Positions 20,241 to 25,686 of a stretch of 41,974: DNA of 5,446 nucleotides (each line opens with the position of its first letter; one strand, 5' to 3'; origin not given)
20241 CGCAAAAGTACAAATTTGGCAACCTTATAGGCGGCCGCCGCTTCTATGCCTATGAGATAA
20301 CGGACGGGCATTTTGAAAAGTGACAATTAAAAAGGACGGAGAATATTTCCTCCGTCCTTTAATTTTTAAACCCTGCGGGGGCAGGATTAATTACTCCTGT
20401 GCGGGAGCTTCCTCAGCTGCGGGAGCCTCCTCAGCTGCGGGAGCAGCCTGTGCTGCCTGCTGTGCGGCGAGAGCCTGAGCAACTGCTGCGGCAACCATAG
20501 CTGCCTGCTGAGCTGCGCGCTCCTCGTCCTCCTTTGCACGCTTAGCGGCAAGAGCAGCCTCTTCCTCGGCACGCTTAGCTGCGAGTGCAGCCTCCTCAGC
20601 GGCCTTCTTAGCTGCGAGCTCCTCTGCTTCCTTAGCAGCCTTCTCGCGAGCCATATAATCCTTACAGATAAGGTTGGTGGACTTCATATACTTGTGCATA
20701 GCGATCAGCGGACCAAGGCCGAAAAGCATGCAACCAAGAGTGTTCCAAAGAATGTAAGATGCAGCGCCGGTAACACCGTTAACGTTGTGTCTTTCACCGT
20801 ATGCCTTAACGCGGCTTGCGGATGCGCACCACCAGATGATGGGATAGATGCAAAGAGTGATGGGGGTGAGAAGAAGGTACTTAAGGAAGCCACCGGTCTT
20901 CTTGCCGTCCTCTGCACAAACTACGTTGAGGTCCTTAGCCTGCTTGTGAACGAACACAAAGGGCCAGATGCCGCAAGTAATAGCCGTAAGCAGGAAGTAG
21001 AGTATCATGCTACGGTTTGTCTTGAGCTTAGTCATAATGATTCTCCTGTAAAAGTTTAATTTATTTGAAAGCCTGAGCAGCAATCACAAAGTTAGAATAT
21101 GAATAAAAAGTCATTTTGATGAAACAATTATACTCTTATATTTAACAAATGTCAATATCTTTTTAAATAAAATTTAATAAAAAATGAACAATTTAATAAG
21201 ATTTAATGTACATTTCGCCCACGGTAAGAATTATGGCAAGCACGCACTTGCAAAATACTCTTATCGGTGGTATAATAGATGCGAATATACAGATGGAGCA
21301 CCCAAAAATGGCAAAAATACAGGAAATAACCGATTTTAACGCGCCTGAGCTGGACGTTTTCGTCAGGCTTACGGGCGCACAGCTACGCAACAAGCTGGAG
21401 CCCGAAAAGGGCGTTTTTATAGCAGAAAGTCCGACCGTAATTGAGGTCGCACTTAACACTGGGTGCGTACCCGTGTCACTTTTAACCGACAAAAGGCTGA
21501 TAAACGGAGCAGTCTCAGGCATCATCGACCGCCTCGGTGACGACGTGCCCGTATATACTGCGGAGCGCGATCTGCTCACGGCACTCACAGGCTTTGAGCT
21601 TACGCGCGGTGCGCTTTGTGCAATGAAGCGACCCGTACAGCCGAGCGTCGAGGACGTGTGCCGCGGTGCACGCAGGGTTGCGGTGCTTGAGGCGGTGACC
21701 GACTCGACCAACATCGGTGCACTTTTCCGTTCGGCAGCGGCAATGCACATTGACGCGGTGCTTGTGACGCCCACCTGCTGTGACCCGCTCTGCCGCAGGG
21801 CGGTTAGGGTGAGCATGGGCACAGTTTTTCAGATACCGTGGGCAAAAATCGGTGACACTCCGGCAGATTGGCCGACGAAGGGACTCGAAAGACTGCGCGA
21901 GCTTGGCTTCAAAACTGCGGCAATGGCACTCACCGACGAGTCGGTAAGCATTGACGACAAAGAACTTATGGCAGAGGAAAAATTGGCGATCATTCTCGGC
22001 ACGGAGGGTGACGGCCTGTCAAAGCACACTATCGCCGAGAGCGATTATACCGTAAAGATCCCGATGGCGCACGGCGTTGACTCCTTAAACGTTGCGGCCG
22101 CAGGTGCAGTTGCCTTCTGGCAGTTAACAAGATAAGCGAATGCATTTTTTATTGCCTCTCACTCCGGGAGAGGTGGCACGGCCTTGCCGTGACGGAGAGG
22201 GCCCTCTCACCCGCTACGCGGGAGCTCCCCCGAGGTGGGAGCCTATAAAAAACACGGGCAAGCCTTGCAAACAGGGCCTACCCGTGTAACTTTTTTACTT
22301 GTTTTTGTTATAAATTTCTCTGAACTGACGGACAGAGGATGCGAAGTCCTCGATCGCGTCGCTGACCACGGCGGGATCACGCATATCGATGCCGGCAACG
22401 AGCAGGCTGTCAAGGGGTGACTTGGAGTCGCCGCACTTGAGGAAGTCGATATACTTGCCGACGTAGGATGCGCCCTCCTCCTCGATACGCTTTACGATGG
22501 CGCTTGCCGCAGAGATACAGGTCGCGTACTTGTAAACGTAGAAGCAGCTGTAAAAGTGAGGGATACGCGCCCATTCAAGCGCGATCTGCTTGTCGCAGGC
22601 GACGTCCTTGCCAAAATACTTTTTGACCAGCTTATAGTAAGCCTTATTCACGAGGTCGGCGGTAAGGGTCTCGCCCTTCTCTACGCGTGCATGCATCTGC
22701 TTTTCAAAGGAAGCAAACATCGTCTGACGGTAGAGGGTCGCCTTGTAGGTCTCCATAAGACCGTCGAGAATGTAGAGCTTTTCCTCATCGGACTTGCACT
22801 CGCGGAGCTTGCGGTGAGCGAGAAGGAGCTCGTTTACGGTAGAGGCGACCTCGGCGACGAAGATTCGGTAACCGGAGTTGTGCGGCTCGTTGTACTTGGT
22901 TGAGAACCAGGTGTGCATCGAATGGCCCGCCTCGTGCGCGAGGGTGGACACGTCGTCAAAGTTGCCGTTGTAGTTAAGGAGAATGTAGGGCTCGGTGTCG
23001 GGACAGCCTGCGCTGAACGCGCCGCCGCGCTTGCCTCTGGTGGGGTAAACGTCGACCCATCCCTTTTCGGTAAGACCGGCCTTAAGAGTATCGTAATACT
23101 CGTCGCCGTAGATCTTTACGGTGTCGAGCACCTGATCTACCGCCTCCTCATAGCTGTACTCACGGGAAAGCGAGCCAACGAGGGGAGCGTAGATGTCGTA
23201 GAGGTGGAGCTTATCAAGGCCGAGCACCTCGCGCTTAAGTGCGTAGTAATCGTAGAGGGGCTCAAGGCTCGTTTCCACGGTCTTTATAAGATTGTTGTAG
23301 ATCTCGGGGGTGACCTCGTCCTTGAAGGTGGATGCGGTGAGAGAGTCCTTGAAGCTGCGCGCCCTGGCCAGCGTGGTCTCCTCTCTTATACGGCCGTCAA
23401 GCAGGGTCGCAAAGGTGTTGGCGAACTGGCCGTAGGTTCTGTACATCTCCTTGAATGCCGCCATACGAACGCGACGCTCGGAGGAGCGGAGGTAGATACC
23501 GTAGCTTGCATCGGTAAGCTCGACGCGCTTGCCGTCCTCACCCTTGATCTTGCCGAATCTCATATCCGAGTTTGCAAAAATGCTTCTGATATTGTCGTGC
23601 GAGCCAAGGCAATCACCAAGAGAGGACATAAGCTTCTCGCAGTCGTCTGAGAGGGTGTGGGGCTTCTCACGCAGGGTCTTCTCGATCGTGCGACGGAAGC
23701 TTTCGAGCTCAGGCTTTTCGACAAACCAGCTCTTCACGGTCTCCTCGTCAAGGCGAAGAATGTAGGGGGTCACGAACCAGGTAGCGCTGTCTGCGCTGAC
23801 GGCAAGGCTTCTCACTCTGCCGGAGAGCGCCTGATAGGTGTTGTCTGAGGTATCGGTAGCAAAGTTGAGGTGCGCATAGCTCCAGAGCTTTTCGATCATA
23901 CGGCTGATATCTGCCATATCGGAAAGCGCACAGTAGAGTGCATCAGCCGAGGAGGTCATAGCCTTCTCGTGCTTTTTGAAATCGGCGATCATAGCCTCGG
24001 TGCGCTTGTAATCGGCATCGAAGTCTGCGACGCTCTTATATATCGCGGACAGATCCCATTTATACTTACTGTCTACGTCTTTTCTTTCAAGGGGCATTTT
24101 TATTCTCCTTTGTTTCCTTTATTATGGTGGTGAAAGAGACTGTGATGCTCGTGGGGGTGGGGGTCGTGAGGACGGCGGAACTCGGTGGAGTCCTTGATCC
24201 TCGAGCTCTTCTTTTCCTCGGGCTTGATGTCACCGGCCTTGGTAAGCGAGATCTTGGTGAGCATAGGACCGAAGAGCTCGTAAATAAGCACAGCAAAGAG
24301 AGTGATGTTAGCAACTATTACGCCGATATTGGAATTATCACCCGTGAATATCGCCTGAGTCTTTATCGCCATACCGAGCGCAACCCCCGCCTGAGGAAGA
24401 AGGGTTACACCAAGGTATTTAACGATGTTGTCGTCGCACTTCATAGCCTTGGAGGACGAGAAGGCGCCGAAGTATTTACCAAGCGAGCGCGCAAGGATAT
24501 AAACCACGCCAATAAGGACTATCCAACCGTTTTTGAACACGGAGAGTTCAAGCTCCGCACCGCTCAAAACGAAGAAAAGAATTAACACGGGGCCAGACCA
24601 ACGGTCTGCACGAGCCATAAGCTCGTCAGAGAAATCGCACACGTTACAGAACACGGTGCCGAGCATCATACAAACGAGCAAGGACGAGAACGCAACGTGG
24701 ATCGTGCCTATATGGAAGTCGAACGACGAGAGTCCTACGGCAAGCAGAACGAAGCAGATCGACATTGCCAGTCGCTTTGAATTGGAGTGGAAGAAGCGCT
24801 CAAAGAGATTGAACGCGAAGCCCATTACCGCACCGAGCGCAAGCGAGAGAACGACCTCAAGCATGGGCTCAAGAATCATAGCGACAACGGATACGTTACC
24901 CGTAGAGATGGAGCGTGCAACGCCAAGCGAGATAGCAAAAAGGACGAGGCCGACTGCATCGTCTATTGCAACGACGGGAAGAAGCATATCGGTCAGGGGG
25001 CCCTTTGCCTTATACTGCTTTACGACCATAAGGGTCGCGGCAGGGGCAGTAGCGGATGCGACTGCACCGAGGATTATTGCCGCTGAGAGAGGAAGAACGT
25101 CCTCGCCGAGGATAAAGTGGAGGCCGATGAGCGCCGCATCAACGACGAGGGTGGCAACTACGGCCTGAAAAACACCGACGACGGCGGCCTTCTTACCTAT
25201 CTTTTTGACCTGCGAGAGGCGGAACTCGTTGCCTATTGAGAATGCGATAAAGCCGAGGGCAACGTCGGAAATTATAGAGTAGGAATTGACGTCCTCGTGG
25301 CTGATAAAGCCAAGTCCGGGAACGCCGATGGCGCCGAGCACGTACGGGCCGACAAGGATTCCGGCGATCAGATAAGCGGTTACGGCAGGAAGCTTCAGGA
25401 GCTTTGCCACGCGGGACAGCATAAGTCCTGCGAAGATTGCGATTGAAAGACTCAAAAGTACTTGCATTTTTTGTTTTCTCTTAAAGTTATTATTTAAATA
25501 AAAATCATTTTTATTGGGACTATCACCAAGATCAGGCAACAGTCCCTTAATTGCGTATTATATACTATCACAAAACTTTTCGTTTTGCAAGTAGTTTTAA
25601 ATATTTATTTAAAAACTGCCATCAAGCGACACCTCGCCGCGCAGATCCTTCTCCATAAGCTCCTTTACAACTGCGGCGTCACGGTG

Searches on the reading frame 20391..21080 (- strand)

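Call 10: search_protein_families(library=pfam, proteins=[window:20391-21080:-], max_evalue=0.00001)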
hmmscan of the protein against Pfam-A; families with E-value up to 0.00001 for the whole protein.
window:20391-21080:- (229 aa): 1 family
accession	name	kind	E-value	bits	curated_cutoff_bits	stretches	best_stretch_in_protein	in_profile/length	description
PF14018.11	DUF4234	-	2.3e-21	76.1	25.3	2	23-92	1-69/70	Domain of unknown function (DUF4234)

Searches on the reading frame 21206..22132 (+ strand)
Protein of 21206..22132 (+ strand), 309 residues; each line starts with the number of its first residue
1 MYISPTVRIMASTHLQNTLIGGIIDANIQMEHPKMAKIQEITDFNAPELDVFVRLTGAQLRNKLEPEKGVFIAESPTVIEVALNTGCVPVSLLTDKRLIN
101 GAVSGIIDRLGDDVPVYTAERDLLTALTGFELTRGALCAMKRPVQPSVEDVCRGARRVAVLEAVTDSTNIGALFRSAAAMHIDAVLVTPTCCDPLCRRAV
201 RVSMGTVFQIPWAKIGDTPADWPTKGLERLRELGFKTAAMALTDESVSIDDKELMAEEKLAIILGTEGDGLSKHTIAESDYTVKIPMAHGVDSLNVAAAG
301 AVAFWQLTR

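Call 10: search_protein_families(library=pfam, proteins=[window:21206-22132:+], max_evalue=0.00001)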
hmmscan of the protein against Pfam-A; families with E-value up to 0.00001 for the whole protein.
window:21206-22132:+ (309 aa): 1 family
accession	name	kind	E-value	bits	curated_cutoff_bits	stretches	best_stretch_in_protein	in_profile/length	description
PF00588.24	SpoU_methylase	-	1.5e-30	106.6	29.7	1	158-304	3-141/142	SpoU rRNA Methylase family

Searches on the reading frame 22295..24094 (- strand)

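Call 10: search_protein_families(library=pfam, proteins=[window:22295-24094:-], max_evalue=0.00001)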
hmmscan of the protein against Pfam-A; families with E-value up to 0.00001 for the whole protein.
window:22295-24094:- (599 aa): 2 families
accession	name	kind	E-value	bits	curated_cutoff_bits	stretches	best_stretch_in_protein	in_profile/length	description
PF01432.26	Peptidase_M3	-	4.1e-71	241.1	27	1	201-581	2-455/457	Peptidase family M3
PF08439.15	Peptidase_M3_N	-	3.6e-19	69.2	25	1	112-180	2-70/70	Oligopeptidase F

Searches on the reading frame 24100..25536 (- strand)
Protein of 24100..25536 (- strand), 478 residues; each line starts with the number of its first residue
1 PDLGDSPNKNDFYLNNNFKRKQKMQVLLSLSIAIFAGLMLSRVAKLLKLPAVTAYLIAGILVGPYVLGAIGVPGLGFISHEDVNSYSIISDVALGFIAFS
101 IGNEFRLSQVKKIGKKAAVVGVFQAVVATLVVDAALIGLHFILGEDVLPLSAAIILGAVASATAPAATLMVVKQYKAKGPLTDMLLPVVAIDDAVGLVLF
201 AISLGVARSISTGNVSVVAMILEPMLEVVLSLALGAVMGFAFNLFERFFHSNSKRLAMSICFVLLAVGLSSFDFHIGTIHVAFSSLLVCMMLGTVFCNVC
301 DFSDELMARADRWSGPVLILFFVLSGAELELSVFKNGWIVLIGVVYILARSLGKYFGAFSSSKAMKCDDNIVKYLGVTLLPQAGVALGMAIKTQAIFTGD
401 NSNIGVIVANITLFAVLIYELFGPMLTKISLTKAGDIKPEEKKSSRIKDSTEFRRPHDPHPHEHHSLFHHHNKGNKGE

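Call 10: search_protein_families(library=pfam, proteins=[window:24100-25536:-], max_evalue=0.00001)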
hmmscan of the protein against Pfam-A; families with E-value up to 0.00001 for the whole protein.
window:24100-25536:- (478 aa): 1 family
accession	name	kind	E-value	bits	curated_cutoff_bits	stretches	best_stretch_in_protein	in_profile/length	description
PF00999.27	Na_H_Exchanger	-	3.9e-29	102.1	26.2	1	32-412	3-361/375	Sodium/hydrogen exchanger, transmembrane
